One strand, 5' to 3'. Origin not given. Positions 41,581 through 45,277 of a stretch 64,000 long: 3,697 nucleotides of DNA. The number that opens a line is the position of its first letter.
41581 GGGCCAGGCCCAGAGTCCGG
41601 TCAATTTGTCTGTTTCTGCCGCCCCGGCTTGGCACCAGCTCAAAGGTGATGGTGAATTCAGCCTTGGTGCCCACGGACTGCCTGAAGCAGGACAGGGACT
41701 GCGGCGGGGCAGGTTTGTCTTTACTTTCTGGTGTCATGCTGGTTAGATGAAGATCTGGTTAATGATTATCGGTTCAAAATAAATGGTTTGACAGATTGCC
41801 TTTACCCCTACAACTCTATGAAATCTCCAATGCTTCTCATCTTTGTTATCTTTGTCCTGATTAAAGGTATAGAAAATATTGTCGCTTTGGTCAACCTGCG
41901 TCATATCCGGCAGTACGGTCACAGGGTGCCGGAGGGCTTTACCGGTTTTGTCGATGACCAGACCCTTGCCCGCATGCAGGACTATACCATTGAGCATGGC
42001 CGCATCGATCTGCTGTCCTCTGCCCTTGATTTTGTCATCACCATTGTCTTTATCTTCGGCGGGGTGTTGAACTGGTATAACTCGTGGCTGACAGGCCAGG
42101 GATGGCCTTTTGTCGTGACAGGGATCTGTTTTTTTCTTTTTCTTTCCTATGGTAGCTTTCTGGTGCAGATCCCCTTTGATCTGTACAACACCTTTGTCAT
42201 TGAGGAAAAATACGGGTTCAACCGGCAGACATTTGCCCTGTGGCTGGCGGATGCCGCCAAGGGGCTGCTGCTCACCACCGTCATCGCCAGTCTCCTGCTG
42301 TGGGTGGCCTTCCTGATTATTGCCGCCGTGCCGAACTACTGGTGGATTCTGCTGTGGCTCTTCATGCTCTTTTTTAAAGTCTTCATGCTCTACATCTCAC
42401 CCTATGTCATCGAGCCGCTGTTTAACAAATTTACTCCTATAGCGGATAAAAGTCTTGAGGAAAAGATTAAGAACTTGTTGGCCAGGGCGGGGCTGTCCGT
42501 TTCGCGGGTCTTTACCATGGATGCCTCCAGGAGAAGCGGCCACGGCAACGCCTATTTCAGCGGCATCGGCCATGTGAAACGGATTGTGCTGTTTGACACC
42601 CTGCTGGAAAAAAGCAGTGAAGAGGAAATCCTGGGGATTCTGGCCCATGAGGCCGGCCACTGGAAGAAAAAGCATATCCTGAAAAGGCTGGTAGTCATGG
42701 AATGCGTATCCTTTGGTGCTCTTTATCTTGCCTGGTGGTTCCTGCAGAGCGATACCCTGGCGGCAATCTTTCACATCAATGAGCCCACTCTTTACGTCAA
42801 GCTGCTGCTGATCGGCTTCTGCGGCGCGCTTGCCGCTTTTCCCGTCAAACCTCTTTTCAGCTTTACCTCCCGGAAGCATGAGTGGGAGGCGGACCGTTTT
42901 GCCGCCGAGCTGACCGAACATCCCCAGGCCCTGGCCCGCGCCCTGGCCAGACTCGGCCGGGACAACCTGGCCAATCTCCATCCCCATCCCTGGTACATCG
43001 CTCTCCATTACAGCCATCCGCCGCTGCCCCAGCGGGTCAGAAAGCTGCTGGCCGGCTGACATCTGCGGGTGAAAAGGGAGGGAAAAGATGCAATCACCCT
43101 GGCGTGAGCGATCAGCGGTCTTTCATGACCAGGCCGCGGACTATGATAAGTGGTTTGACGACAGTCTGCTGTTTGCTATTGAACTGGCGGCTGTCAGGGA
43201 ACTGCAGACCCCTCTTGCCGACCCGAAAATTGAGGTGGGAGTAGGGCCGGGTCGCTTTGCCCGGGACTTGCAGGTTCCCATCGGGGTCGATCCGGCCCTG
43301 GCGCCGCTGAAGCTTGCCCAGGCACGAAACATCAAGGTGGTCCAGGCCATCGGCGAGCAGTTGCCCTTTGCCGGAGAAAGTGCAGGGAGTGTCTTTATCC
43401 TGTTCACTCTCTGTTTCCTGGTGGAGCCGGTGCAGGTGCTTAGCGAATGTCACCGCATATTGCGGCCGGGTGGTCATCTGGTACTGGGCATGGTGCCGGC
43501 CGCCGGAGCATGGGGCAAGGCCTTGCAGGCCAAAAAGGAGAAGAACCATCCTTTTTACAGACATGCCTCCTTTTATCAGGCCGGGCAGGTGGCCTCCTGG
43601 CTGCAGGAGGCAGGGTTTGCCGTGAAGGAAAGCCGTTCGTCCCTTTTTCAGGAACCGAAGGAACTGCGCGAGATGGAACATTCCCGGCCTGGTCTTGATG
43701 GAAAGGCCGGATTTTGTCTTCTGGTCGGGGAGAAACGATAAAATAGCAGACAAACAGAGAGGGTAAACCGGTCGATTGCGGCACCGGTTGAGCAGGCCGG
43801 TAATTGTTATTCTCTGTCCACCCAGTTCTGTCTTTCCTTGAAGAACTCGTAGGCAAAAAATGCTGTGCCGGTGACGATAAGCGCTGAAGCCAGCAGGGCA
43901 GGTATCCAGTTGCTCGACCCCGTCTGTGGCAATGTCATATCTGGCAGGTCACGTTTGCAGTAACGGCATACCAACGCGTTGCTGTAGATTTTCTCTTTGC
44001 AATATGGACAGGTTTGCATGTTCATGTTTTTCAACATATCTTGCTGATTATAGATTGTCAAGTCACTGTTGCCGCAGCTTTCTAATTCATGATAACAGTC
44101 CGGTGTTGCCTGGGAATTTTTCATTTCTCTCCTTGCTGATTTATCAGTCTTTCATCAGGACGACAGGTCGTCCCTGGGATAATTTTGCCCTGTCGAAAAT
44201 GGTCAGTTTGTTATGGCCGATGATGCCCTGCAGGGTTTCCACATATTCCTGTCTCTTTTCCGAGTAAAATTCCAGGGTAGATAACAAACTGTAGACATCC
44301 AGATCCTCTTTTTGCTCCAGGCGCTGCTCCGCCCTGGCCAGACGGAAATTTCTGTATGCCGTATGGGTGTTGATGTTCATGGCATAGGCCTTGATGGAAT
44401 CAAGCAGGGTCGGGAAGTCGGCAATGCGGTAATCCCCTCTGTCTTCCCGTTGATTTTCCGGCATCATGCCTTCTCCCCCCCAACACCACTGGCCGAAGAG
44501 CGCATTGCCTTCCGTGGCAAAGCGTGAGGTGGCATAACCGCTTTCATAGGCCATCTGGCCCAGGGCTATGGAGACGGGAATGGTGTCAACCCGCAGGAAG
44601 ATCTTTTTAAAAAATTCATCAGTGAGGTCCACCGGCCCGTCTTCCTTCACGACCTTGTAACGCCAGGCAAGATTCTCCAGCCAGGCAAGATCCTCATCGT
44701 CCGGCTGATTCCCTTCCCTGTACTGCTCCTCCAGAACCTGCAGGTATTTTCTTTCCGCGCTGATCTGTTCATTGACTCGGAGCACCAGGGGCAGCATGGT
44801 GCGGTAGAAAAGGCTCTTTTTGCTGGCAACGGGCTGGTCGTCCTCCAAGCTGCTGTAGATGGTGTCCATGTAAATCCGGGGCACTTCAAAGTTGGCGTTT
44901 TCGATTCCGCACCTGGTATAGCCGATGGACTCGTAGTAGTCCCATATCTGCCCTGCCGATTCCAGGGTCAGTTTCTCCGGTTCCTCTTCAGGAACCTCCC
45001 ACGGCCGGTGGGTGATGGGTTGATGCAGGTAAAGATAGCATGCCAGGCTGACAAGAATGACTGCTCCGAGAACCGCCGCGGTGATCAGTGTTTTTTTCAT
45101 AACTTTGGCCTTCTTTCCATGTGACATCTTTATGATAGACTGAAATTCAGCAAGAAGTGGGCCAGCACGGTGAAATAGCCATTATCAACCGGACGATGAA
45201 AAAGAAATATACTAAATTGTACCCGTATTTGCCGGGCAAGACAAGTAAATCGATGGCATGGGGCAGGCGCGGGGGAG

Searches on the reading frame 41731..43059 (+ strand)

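Call 66: search_protein_families(library=pfam, proteins=[window:41731-43059:+], max_evalue=0.00001)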
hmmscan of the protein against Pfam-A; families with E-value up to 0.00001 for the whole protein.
window:41731-43059:+ (442 aa): 2 families
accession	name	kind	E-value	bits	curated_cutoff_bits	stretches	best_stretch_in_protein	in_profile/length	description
PF16491.10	Peptidase_M48_N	-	1.5e-52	178.4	27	1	56-233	2-179/179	CAAX prenyl protease N-terminal, five membrane helices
PF01435.24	Peptidase_M48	-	1.2e-34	120.2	20.3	1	238-439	3-182/186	Peptidase family M48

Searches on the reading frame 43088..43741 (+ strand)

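Call 66: search_protein_families(library=pfam, proteins=[window:43088-43741:+], max_evalue=0.00001)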
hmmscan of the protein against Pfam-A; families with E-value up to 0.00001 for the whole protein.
window:43088-43741:+ (217 aa): 3 families
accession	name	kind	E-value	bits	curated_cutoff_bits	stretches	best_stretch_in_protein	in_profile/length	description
PF08241.18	Methyltransf_11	-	3.4e-15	56.9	21.2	1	49-133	2-95/95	Methyltransferase domain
PF13649.12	Methyltransf_25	-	3.2e-09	37.8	27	1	49-129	3-97/97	Methyltransferase domain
PF13489.12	Methyltransf_23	-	4.7e-08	33.4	27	1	48-180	27-162/164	Methyltransferase domain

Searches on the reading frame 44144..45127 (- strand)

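Call 66: search_protein_families(library=pfam, proteins=[window:44144-45127:-], max_evalue=0.00001)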
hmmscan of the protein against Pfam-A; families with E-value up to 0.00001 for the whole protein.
window:44144-45127:- (327 aa): 1 family
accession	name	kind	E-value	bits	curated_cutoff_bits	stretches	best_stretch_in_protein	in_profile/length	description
PF01832.25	Glucosaminidase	-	2.6e-12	47.9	30.2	1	182-307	12-122/123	Mannosyl-glycoprotein endo-beta-N-acetylglucosaminidase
